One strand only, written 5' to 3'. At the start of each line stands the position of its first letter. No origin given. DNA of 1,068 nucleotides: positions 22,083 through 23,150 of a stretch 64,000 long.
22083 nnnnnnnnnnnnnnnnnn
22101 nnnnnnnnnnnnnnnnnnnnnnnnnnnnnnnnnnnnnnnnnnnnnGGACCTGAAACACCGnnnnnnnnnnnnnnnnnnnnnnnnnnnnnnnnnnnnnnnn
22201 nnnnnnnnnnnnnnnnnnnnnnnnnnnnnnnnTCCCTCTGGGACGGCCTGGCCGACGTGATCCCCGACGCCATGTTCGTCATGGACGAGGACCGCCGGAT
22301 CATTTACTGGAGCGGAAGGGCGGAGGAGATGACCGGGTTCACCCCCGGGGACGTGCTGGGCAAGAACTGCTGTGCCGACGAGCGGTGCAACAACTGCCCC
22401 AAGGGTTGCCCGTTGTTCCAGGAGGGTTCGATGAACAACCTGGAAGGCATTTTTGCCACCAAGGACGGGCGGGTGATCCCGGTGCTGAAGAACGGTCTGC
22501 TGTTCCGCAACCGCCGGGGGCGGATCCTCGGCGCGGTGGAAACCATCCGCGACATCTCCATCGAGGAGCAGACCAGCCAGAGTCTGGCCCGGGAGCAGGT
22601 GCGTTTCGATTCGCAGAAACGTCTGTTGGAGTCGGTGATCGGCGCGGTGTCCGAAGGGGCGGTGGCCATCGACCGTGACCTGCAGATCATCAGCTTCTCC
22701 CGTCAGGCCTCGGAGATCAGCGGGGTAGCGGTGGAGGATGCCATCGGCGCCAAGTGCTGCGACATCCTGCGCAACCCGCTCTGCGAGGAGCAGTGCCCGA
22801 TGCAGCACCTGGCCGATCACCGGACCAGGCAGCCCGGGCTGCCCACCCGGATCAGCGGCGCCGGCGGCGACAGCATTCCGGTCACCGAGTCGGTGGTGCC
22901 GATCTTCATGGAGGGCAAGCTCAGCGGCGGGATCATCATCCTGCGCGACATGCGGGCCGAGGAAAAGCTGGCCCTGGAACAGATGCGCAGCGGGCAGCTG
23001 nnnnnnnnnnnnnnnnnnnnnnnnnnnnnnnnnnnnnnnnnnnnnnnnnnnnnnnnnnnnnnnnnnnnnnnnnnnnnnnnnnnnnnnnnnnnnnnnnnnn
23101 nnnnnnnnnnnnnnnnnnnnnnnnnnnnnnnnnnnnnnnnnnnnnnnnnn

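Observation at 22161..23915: Sigma54-dependent regulator with two Cys-rich PAS-like domains between qmoC and dsrC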

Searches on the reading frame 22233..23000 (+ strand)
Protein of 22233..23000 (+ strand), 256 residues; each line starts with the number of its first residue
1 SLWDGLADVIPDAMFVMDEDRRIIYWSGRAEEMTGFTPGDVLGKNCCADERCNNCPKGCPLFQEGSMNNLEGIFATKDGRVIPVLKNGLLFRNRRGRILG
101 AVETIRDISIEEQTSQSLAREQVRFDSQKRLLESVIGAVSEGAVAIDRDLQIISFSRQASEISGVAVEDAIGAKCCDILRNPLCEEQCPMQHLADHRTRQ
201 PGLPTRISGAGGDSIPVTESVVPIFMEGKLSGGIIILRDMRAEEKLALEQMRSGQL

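Call 77: predict_structure(alignment_id=A6)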
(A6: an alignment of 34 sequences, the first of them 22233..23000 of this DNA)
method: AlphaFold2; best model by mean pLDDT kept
length: 256 residues; sequences in the alignment: 34
mean_pLDDT: 87.7   pTM: 0.56
mean pLDDT of the five models: 87.7, 86.9, 85.8, 84.6, 84.5
residues with pLDDT >= 90: 142; 70-90: 104; 50-70: 9; < 50: 1
segments of 3 or more residues with pLDDT < 50: none
pLDDT, mean of each block of 10 residues (from residue 1): 75 92 93 93 83 71 90 91 93 94 93 83 80 84 93 95 94 92 78 84 90 91 87 94 90 70
secondary structure, 60 per line:
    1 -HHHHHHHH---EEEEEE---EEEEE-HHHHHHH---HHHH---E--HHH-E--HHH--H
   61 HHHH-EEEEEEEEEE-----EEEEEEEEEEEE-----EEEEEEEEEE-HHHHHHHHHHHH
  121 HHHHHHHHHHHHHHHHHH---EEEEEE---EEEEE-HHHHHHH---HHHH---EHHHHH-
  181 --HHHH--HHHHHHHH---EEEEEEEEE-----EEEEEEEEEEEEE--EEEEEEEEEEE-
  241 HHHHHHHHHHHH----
elements in order: H2-9 E13-18 E22-26 H28-34 H38-41 H60-64 E66-75 E81-92 E98-107 H109-138 E142-147 E151-155 H157-163 H167-170 H175-179 H183-186 H189-196 E200-208 E214-226 E229-239 H241-252

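Call 79: fold_search(model_id=the predicted structure, library=pdb)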
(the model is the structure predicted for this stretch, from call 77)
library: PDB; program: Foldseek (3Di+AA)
matches with E <= 10: 1414; with E <= 0.001: 660
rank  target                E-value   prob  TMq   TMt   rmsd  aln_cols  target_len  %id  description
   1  9cmf_A                3.7e-16  1.00  0.38  0.17   9.6       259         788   15  Substrate bound DosP (released 2024-11-20)
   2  9cdr_A                3.9e-16  1.00  0.38  0.15  10.7       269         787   17  DosP Apo straight form (released 2024-11-20)
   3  9bgv_A                1.2e-15  1.00  0.37  0.17   9.4       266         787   16  DosP R97A straight form (released 2024-11-20)
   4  9bkv_A                2.0e-14  1.00  0.36  0.15  10.7       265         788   17  DosP R97A bent form (released 2024-11-20)
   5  9bkv_B                2.7e-14  1.00  0.38  0.17   9.1       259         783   17  DosP R97A bent form (released 2024-11-20)
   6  9ce0_B                4.7e-14  1.00  0.37  0.15  10.7       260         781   18  DosP Apo Bent form (released 2024-11-20)
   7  6pps_A                8.8e-14  1.00  0.61  0.61   5.4       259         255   15  A blue light illuminated LOV-PAS construct from the LOV-HK sensory protein from Brucella abortus (construct 15-273) (released 2020-07-15)
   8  6pps_D                1.2e-13  1.00  0.58  0.58   5.9       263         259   15  A blue light illuminated LOV-PAS construct from the LOV-HK sensory protein from Brucella abortus (construct 15-273) (released 2020-07-15)
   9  6ph4_A                1.8e-13  1.00  0.38  0.31  11.7       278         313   16  Full length LOV-PAS-HK construct from the LOV-HK sensory protein from Brucella abortus (light-adapted, construct 15-48 (released 2020-12-30)
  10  6pps_B                3.0e-13  1.00  0.52  0.52   6.9       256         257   14  A blue light illuminated LOV-PAS construct from the LOV-HK sensory protein from Brucella abortus (construct 15-273) (released 2020-07-15)
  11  9qq6_A                4.3e-13  1.00  0.40  0.26   9.5       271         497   16  Structure of the Azotobacter vinelandii NifL-NifA complex (released 2025-06-18)
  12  6pps_C                6.7e-13  1.00  0.51  0.51   6.8       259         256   15  A blue light illuminated LOV-PAS construct from the LOV-HK sensory protein from Brucella abortus (construct 15-273) (released 2020-07-15)
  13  6ph4_B                9.4e-13  1.00  0.45  0.29   9.4       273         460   16  Full length LOV-PAS-HK construct from the LOV-HK sensory protein from Brucella abortus (light-adapted, construct 15-48 (released 2020-12-30)
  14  6ph3_C                2.0e-12  1.00  0.49  0.51   6.7       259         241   15  LOV-PAS construct from the LOV-HK sensory protein from Brucella abortus (dark-adapted, construct 15-273) (released 2020-12-30)
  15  3ewk                  6.1e-12  1.00  0.40  0.44   8.5       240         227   18  Structure of the redox sensor domain of Methylococcus capsulatus (Bath) MmoS (released 2009-03-24)
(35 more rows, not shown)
